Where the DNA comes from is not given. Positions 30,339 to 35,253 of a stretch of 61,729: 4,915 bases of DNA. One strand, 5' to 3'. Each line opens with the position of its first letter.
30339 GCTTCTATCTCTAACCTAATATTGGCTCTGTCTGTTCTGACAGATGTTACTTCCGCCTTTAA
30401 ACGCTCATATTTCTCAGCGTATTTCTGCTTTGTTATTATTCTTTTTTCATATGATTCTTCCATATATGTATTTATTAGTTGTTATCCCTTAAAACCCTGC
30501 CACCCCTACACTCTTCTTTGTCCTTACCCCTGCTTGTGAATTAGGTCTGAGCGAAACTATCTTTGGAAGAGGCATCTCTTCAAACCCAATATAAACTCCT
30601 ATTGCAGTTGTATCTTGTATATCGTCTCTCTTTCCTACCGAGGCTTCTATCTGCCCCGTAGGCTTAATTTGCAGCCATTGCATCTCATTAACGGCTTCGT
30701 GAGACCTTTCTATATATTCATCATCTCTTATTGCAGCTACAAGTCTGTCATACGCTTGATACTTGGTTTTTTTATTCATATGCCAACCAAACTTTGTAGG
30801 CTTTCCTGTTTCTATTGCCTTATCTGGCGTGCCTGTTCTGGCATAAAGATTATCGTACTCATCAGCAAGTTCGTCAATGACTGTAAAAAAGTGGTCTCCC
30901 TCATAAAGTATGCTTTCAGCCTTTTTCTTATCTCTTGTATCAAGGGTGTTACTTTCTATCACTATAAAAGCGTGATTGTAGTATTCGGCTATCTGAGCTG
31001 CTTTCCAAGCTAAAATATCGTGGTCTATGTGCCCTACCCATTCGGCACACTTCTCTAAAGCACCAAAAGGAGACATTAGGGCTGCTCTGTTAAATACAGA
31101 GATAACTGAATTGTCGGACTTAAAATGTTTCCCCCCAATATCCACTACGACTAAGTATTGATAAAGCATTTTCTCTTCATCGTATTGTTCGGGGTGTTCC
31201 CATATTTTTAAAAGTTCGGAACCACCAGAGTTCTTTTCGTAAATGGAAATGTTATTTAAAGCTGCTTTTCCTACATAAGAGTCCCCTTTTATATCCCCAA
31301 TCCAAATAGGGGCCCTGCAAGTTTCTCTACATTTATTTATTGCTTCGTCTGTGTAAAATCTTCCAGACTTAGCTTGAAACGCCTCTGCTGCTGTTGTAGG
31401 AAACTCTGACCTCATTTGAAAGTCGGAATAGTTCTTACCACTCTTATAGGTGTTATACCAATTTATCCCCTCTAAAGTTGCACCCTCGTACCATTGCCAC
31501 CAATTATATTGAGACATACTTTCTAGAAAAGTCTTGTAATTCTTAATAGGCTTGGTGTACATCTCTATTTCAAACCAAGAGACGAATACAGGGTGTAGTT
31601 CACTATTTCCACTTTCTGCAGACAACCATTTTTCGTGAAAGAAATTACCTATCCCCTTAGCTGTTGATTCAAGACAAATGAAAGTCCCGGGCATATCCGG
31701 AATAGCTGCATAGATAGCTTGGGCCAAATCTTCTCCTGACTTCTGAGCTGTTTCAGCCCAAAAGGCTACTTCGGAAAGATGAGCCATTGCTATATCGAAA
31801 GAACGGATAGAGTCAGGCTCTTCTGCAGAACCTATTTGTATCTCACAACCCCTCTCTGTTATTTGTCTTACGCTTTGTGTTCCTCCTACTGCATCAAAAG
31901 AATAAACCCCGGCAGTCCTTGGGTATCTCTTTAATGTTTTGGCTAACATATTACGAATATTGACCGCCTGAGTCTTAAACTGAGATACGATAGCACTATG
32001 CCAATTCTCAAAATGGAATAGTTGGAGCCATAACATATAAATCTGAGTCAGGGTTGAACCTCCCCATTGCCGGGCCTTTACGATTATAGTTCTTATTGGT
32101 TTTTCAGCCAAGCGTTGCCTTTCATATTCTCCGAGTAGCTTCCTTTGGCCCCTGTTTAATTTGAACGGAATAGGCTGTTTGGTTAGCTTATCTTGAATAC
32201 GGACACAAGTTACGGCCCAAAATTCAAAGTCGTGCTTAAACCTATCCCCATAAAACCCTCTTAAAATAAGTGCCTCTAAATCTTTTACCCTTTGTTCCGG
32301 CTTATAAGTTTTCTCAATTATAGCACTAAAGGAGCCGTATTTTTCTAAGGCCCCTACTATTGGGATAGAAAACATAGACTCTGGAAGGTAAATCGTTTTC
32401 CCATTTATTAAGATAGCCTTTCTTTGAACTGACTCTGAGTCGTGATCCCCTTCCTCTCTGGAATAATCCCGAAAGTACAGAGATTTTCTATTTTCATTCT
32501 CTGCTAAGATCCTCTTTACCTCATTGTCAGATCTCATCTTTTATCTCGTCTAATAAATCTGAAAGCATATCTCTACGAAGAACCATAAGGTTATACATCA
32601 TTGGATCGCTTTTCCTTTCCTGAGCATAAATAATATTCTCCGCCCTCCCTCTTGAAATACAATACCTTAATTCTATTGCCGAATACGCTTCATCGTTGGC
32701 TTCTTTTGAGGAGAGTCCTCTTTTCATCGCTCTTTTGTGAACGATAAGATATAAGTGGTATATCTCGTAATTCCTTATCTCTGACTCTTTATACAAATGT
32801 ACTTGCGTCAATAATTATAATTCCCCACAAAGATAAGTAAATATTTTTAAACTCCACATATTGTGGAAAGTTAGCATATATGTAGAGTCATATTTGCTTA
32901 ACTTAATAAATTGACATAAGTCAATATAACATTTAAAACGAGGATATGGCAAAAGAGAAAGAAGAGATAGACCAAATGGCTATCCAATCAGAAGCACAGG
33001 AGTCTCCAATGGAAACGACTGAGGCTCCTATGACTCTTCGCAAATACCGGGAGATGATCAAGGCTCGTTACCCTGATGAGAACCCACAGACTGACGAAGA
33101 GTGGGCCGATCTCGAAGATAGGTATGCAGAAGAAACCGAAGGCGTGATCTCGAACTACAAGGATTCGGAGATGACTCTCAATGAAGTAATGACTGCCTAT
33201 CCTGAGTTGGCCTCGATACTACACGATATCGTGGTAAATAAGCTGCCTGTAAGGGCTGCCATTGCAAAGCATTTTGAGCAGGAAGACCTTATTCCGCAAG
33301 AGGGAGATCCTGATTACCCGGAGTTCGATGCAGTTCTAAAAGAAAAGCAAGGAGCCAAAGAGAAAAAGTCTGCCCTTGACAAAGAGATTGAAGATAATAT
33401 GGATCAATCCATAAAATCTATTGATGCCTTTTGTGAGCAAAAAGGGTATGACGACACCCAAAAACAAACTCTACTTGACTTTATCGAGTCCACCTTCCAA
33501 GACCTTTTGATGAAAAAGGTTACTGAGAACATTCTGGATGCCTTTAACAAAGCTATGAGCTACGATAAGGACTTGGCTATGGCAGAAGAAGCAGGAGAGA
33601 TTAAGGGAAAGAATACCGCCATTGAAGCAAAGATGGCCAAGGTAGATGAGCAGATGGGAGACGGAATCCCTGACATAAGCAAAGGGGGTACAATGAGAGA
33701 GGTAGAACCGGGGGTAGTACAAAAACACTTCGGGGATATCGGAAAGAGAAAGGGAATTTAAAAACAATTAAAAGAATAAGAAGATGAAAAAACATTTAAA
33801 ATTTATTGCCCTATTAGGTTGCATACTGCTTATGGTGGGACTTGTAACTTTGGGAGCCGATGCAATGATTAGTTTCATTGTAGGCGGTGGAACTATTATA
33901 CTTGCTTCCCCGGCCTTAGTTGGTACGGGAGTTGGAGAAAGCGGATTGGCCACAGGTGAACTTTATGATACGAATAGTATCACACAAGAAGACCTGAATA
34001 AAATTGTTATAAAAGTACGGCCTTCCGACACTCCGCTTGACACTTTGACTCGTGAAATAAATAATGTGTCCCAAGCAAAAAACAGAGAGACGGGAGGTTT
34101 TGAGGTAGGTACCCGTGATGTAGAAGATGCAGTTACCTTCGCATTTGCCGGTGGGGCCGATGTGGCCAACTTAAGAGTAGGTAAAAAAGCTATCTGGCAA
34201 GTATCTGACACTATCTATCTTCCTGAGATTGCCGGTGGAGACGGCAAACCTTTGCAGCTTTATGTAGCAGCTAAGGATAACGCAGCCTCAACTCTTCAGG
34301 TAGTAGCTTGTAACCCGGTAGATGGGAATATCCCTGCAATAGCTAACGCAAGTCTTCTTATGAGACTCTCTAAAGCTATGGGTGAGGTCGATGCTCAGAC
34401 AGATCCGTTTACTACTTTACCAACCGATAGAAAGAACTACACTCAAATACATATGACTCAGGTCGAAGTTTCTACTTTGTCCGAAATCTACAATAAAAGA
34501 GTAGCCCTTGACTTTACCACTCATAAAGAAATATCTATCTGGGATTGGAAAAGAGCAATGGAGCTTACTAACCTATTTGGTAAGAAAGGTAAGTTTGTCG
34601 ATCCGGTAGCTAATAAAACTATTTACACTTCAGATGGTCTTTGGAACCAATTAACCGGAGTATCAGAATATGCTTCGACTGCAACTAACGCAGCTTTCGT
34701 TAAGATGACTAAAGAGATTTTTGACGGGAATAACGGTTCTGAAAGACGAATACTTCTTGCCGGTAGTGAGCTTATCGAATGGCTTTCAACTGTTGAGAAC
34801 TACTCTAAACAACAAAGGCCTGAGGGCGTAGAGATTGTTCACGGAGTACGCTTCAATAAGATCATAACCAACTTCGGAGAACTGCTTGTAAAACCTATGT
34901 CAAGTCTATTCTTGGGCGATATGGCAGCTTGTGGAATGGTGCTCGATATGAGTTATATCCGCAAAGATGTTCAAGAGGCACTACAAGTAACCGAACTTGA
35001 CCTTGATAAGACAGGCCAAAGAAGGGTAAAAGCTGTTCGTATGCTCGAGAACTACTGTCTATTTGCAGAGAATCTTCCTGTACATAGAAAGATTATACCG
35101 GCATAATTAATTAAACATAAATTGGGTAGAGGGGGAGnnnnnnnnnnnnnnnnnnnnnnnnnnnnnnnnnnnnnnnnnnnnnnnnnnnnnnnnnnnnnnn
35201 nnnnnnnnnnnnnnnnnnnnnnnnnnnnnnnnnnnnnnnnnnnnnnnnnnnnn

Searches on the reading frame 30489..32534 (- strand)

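Call 11: search_protein_families(library=phrogs, proteins=[window:30489-32534:-], max_evalue=0.001)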
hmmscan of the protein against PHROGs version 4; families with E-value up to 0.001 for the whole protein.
window:30489-32534:- (681 aa): 4 families
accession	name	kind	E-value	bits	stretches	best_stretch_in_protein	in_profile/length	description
phrog_2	-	head and packaging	6.3e-20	72.5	1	112-648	256-590/807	terminase large subunit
phrog_38407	-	unknown function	2.9e-10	40.7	1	370-530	96-245/370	-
phrog_5989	-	head and packaging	1.8e-07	31.7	1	111-258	129-262/347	terminase large subunit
phrog_26724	-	unknown function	1.2e-06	29.2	1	112-298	22-189/192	-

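Call 12: search_protein_families(library=pfam, proteins=[window:30489-32534:-], max_evalue=0.01)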
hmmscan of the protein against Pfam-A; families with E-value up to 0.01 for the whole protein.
window:30489-32534:- (681 aa): 0 families

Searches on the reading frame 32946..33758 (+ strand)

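Call 11: search_protein_families(library=phrogs, proteins=[window:32946-33758:+], max_evalue=0.001)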
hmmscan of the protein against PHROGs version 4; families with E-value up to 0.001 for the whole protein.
window:32946-33758:+ (271 aa): 1 family
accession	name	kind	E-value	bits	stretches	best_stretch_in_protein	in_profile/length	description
phrog_22323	-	unknown function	2.5e-20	74.4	1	25-247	5-226/262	-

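Call 12: search_protein_families(library=pfam, proteins=[window:32946-33758:+], max_evalue=0.01)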
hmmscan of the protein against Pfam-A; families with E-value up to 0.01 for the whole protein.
window:32946-33758:+ (271 aa): 0 families

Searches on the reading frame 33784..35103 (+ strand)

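Call 11: search_protein_families(library=phrogs, proteins=[window:33784-35103:+], max_evalue=0.001)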
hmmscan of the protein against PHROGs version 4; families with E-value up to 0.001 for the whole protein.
window:33784-35103:+ (440 aa): 2 families
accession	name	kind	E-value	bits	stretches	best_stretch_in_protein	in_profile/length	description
phrog_26635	-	unknown function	2.9e-36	126.2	1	64-431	68-464/482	-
phrog_1328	-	head and packaging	1e-05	25.9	1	203-405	73-275/583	major head protein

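Call 12: search_protein_families(library=pfam, proteins=[window:33784-35103:+], max_evalue=0.01)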
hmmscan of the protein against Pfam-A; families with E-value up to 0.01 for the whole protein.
window:33784-35103:+ (440 aa): 1 family
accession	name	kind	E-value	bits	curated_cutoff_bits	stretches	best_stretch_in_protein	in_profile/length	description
PF17236.8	SU10_MCP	-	3e-29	102.9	24.1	1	64-430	7-281/292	SU10 major capsid protein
